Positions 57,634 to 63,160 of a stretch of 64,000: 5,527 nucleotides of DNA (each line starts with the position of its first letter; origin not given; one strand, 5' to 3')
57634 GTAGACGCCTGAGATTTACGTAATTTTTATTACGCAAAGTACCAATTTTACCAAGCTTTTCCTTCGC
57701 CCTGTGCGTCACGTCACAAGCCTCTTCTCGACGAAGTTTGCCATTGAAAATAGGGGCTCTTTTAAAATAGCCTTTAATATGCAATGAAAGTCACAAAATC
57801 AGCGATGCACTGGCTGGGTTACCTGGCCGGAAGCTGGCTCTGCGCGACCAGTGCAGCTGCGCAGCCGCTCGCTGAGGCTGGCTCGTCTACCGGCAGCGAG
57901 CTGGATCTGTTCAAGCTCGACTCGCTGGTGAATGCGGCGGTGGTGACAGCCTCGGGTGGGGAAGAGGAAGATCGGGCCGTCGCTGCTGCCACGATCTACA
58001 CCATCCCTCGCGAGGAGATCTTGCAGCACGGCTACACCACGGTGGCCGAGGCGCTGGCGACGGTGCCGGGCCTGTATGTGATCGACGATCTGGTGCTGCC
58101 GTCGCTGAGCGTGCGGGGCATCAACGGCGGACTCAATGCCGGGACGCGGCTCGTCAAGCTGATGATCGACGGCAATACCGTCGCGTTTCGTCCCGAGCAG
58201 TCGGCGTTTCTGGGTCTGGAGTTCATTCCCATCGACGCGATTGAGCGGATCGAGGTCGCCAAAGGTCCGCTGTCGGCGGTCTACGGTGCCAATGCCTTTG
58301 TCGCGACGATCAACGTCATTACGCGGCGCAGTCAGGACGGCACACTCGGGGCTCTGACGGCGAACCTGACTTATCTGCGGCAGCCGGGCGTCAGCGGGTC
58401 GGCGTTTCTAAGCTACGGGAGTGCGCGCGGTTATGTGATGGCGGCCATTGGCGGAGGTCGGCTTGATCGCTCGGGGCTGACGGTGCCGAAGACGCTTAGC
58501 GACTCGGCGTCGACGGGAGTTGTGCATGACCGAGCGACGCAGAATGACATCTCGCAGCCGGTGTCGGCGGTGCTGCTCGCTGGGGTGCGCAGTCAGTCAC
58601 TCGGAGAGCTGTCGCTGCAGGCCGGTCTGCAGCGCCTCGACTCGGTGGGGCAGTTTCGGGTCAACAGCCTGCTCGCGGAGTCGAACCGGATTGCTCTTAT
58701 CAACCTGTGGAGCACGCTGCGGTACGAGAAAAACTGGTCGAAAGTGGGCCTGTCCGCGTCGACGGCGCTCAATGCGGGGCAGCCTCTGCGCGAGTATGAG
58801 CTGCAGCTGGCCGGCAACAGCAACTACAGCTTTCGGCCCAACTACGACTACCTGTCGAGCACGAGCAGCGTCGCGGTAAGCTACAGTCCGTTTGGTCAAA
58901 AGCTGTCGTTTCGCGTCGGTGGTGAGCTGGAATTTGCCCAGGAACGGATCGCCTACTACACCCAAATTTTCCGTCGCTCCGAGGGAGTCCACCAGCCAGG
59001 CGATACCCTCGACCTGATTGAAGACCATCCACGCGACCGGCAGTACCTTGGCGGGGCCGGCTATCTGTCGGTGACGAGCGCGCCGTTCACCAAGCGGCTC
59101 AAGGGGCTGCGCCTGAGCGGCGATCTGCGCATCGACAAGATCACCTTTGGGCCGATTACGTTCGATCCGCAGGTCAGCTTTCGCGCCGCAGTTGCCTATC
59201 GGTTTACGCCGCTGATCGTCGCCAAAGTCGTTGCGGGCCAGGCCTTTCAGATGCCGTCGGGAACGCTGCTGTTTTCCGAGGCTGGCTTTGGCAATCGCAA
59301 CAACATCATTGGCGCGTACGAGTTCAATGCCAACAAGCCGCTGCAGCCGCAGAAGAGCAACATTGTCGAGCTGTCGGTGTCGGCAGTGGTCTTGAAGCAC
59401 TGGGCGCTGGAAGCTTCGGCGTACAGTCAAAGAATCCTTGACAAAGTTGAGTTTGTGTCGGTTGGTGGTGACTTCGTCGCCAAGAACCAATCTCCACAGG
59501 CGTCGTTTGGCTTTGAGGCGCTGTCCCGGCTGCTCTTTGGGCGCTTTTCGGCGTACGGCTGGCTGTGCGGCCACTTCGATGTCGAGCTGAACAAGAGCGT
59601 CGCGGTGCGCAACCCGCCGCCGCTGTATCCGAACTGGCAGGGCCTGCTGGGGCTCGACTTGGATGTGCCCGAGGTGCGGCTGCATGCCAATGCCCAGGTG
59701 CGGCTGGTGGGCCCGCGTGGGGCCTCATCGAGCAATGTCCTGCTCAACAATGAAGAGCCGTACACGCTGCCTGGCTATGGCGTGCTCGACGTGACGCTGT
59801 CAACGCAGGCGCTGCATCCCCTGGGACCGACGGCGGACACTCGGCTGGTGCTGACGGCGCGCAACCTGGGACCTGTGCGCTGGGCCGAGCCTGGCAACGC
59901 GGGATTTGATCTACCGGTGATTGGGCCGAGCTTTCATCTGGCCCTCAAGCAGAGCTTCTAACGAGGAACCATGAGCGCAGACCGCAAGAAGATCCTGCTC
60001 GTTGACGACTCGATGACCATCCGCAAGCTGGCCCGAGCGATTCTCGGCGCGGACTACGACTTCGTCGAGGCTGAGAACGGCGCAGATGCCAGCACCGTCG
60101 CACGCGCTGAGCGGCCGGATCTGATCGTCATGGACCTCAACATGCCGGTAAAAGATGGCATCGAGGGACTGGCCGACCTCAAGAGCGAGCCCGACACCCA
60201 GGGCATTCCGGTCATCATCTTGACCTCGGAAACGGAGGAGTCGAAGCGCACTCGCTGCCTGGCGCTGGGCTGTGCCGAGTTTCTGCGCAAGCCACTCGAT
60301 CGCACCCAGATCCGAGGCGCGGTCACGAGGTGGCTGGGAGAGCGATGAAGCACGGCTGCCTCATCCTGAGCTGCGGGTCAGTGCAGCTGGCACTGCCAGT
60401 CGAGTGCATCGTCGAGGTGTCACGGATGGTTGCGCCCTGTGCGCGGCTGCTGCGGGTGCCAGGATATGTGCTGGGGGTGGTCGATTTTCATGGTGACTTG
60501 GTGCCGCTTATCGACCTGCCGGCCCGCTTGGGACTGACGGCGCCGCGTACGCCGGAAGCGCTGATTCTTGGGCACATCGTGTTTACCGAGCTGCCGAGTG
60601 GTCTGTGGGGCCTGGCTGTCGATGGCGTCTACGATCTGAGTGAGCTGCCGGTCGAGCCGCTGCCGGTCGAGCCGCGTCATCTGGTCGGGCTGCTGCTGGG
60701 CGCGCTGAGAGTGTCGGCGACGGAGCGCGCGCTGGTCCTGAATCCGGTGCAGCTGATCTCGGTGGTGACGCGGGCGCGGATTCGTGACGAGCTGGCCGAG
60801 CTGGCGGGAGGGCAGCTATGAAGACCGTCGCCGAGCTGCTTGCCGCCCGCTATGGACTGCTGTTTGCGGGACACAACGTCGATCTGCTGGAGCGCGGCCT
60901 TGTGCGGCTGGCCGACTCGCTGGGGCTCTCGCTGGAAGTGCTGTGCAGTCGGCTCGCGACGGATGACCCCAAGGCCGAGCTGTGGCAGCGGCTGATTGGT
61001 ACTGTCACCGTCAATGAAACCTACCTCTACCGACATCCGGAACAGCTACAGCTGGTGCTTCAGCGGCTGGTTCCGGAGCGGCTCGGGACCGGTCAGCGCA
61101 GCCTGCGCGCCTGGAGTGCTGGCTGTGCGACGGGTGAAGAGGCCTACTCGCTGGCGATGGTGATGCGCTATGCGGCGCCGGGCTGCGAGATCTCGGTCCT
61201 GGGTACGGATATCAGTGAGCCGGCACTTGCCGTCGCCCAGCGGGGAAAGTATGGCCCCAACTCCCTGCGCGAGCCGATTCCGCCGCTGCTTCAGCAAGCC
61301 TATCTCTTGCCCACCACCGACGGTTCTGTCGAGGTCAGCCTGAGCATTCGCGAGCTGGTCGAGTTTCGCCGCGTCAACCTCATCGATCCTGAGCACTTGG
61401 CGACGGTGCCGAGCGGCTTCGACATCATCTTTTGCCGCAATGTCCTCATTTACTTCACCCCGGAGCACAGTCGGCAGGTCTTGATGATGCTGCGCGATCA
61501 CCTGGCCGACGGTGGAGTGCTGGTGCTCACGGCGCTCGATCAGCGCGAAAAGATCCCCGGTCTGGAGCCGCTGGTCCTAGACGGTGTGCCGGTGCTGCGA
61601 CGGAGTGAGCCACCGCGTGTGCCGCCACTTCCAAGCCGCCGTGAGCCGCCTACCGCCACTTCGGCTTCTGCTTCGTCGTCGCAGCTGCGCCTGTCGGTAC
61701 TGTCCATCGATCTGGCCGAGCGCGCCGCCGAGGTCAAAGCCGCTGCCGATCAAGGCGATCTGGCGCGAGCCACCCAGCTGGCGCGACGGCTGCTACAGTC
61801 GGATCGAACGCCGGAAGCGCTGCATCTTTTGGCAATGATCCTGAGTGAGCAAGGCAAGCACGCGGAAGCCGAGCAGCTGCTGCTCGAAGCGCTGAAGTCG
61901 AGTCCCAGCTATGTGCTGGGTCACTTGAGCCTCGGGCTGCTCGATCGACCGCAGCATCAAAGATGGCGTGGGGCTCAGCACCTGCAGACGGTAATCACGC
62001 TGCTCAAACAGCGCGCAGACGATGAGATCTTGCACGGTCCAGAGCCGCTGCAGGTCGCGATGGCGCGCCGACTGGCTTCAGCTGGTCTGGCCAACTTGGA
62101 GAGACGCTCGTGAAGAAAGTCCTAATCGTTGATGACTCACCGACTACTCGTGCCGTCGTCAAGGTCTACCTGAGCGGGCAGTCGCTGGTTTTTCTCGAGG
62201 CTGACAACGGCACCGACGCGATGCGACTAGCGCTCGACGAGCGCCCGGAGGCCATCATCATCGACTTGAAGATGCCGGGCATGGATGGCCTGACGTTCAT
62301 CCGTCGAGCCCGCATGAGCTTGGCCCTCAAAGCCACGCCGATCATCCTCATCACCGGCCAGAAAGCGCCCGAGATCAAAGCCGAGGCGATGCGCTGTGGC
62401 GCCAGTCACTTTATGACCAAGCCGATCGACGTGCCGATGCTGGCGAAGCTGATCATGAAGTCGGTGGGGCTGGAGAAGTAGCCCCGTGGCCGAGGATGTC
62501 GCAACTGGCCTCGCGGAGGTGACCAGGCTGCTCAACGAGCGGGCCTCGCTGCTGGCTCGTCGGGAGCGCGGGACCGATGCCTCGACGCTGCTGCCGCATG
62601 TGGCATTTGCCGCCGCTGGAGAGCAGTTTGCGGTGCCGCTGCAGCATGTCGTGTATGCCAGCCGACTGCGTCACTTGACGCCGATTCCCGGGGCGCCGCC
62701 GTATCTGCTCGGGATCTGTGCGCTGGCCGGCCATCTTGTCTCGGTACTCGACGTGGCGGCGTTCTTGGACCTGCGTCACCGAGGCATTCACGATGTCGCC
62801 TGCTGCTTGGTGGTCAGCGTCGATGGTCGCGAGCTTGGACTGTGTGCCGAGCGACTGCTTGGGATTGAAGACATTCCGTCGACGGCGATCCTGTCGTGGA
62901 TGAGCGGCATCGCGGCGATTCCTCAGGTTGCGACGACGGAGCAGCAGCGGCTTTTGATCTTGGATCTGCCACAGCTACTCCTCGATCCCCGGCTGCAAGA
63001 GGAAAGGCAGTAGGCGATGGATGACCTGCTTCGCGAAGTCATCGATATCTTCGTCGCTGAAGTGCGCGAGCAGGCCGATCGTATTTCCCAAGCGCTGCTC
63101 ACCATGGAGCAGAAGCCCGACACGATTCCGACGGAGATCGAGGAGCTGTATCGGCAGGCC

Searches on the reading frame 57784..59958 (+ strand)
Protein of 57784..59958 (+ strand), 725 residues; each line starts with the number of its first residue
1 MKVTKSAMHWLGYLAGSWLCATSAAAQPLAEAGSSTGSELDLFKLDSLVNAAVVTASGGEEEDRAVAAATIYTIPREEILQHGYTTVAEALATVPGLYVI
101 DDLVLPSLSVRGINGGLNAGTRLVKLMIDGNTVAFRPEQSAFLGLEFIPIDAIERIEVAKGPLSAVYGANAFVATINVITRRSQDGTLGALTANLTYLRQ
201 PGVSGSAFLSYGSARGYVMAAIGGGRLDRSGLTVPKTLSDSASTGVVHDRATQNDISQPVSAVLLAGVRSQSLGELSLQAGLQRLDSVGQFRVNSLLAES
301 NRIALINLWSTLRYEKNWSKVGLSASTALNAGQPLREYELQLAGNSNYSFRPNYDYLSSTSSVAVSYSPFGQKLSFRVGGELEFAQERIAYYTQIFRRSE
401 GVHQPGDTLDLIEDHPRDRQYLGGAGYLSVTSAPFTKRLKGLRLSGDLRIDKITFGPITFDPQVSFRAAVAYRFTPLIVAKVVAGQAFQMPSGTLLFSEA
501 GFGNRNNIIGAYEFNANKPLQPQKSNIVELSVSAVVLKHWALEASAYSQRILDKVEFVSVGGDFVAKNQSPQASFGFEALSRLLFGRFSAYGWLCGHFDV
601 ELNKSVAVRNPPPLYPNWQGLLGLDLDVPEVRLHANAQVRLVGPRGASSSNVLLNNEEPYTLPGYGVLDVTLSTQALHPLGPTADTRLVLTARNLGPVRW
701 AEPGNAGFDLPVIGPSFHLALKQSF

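Call 20: search_protein_families(library=pfam, proteins=[window:57784-59958:+], max_evalue=0.0001)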
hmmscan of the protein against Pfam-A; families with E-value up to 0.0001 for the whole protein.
window:57784-59958:+ (725 aa): 2 families
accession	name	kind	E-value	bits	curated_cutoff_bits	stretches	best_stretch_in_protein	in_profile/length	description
PF00593.30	TonB_dep_Rec_b-barrel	-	6.6e-19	69.5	27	1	334-674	102-421/436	TonB dependent receptor-like, beta-barrel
PF07715.20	Plug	-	1.7e-16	61.1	23.9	1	68-172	6-104/107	TonB-dependent Receptor Plug Domain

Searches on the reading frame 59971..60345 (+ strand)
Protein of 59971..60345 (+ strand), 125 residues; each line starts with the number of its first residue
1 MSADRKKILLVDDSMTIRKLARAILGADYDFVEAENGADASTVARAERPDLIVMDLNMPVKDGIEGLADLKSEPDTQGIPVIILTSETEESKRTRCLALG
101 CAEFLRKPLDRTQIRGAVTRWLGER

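Call 20: search_protein_families(library=pfam, proteins=[window:59971-60345:+], max_evalue=0.0001)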
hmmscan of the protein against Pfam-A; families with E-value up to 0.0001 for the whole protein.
window:59971-60345:+ (125 aa): 1 family
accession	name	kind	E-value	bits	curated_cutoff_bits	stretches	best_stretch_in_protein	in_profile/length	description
PF00072.30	Response_reg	-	1.5e-24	86.7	30.2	1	8-118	1-110/111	Response regulator receiver domain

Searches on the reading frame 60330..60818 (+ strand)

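Call 43: search_protein_families(library=pfam, proteins=[window:60330-60818:+], max_evalue=0.01)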
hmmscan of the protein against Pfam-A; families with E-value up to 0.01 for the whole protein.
window:60330-60818:+ (163 aa): 1 family
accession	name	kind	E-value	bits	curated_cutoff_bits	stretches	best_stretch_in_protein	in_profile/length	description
PF01584.24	CheW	-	2.8e-18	66.3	23.5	1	10-144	2-135/138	CheW-like domain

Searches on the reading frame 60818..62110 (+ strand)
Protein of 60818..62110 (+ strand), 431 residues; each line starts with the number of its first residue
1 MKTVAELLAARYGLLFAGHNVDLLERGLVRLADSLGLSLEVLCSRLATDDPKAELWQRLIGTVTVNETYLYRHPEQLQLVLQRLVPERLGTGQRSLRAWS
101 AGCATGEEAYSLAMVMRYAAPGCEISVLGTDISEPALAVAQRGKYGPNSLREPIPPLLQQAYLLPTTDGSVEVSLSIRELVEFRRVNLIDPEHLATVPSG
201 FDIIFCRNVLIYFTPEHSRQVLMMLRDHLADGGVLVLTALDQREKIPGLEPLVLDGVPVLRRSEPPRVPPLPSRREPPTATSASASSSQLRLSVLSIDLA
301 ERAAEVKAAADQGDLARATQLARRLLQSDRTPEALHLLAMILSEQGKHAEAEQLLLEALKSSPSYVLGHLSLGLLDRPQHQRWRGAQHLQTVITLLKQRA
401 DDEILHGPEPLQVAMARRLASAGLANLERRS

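Call 20: search_protein_families(library=pfam, proteins=[window:60818-62110:+], max_evalue=0.0001)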
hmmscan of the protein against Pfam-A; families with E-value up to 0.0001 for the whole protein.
window:60818-62110:+ (431 aa): 9 families
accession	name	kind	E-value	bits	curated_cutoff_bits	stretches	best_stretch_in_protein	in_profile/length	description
PF01739.24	CheR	-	4.1e-42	144.3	27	1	66-237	1-173/195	CheR methyltransferase, SAM binding domain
PF08242.18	Methyltransf_12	-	7.9e-09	36.6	30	0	181-235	46-98/98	Methyltransferase domain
PF13649.12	Methyltransf_25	-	3.1e-07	31.4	27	0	190-233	54-97/97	Methyltransferase domain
PF13424.12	TPR_12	-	1.1e-06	29.2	30.1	1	315-360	26-73/77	Tetratricopeptide repeat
PF07719.23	TPR_2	-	8.6e-06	25.9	27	0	332-364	1-33/34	Tetratricopeptide repeat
PF13432.12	TPR_16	-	1.3e-05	26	32.7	1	304-364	2-63/65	Tetratricopeptide repeat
PF14559.12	TPR_19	-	1.3e-05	25.8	25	1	310-362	2-55/68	Tetratricopeptide repeat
PF13374.12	TPR_10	-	1.3e-05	25.4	27.5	0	334-360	4-30/42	Tetratricopeptide repeat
PF08241.18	Methyltransf_11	-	2.2e-05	25.5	21.2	0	101-177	3-67/95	Methyltransferase domain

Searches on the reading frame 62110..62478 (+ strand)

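Call 43: search_protein_families(library=pfam, proteins=[window:62110-62478:+], max_evalue=0.01)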
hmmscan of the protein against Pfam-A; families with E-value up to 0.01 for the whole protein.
window:62110-62478:+ (123 aa): 1 family
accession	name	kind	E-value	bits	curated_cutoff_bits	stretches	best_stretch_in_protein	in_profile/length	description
PF00072.30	Response_reg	-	5e-24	85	30.2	1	4-114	1-109/111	Response regulator receiver domain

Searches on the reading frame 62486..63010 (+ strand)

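Call 20: search_protein_families(library=pfam, proteins=[window:62486-63010:+], max_evalue=0.0001)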
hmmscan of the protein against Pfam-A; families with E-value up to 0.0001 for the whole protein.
window:62486-63010:+ (175 aa): 1 family
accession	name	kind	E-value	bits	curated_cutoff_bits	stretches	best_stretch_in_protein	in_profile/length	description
PF01584.24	CheW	-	6.5e-21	74.9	23.5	1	39-165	3-134/138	CheW-like domain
